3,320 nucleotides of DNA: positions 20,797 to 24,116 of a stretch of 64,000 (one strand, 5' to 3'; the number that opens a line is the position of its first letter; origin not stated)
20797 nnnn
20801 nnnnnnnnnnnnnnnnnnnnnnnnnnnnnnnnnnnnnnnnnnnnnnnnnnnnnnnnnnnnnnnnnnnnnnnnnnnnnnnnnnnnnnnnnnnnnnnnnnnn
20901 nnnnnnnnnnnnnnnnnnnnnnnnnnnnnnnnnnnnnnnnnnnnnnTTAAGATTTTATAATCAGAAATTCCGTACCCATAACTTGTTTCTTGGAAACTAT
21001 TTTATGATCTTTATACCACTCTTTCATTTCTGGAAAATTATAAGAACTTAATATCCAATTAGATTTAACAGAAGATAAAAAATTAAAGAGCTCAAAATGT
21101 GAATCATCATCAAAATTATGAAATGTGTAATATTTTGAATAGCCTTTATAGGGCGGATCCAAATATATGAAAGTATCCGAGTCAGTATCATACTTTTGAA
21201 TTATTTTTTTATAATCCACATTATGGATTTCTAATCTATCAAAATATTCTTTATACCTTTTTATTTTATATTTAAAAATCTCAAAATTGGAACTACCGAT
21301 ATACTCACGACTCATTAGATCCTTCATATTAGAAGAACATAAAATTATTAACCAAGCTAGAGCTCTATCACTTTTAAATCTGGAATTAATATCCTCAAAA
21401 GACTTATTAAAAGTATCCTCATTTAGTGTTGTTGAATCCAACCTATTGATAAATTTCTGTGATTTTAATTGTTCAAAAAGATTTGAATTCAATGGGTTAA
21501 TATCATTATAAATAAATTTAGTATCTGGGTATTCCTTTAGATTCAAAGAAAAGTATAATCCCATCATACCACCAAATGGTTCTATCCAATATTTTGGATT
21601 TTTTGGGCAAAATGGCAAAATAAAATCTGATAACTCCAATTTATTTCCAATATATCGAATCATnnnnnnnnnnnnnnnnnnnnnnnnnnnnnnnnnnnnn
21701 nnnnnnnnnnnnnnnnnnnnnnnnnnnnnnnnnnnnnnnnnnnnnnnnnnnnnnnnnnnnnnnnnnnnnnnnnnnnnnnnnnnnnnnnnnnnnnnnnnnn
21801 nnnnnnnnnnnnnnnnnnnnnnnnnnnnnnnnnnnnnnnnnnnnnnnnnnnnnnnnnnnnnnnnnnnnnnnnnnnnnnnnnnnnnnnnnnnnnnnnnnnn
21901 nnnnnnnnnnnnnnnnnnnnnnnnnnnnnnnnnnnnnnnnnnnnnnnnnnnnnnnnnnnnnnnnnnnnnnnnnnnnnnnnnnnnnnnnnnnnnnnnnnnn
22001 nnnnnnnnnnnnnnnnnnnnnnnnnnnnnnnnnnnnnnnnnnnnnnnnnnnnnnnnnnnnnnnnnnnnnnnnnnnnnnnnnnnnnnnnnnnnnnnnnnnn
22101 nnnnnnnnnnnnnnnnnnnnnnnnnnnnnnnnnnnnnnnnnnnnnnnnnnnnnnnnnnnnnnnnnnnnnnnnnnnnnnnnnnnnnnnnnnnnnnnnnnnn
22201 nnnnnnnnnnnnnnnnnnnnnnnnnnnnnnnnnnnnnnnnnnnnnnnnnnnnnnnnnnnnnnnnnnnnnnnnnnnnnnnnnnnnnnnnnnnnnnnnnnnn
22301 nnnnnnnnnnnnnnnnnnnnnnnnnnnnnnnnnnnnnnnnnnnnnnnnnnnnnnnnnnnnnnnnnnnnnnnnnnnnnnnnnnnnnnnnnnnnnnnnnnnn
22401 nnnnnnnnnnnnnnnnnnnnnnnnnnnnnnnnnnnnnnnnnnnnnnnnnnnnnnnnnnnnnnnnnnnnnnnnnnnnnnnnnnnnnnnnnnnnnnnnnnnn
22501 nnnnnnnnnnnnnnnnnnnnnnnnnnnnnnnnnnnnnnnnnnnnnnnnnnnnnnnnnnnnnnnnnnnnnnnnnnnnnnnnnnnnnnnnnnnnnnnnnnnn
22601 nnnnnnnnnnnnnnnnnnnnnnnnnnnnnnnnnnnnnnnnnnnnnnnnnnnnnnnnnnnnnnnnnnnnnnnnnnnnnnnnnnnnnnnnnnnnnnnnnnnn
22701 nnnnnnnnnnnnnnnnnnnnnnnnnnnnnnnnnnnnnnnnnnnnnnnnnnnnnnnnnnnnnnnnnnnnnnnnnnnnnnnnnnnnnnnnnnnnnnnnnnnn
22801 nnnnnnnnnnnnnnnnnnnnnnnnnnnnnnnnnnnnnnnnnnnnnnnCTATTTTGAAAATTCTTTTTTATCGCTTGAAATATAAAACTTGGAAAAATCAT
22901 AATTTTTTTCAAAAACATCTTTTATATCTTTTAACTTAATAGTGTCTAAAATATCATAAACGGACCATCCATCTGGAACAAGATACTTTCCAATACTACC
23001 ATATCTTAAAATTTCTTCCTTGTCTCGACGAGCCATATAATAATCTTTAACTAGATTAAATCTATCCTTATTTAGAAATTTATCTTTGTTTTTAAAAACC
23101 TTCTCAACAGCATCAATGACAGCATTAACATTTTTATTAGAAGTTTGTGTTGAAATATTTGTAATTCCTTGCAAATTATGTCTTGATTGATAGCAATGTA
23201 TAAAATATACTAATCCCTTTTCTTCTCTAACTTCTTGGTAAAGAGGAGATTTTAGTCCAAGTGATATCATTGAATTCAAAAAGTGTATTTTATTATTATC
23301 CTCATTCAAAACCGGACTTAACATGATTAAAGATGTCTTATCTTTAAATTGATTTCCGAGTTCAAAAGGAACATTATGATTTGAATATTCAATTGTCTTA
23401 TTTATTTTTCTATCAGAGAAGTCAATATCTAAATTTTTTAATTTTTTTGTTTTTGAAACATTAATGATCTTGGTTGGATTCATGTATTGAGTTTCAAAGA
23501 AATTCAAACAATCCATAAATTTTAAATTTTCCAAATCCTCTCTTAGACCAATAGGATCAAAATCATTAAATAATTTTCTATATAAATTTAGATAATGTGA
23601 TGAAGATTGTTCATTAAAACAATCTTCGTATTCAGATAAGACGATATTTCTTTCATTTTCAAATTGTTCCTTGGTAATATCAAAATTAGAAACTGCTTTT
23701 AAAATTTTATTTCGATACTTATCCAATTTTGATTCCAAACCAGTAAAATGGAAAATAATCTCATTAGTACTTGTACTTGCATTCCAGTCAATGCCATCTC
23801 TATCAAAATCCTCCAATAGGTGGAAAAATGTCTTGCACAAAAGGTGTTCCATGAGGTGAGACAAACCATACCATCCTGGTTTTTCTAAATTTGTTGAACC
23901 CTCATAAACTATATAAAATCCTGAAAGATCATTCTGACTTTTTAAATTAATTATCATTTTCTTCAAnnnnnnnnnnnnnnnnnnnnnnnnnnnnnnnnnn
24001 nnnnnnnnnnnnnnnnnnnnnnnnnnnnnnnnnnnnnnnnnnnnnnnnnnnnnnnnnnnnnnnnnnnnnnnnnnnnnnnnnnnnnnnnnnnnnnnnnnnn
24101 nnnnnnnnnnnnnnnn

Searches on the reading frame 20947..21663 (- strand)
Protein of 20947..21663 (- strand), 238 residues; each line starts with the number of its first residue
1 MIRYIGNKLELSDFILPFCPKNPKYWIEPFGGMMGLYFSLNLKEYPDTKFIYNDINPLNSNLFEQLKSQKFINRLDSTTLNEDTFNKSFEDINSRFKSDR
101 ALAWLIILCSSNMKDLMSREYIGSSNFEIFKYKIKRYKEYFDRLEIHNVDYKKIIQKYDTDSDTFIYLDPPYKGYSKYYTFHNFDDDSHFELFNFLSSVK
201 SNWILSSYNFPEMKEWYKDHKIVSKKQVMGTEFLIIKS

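Call 65: search_protein_families(library=pfam, proteins=[window:20947-21663:-], max_evalue=0.001)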
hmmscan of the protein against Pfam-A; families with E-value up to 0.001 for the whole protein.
window:20947-21663:- (238 aa): 1 family
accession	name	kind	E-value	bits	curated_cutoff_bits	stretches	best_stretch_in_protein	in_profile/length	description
PF02086.21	MethyltransfD12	-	1.8e-21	77.5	22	1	4-229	1-251/253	D12 class N6 adenine-specific DNA methyltransferase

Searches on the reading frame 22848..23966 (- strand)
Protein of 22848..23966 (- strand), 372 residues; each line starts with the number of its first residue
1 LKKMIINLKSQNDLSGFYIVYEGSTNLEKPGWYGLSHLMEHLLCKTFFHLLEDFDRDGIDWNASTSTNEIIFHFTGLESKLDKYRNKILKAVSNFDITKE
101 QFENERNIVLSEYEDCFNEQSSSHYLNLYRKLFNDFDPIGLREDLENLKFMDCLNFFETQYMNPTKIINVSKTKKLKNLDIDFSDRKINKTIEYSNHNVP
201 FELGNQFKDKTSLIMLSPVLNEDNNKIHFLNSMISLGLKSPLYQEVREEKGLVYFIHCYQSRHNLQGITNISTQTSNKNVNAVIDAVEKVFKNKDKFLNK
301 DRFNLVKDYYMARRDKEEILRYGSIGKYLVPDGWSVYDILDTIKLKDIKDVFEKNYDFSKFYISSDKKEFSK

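Call 41: search_protein_families(library=pfam, proteins=[window:22848-23966:-], max_evalue=0.001)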
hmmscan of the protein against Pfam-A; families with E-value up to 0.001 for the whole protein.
window:22848-23966:- (372 aa): 3 families
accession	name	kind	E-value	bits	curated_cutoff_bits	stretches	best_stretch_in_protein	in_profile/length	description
PF05193.26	Peptidase_M16_C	-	1.2e-12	48.5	23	1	220-308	90-179/181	Peptidase M16 inactive domain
PF00675.25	Peptidase_M16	-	8.9e-09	35.8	22.3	1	28-133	26-136/149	Insulinase (Peptidase family M16)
PF16187.10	Peptidase_M16_M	-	5.4e-06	26.1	29.7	1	57-134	195-272/284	Middle or third domain of peptidase_M16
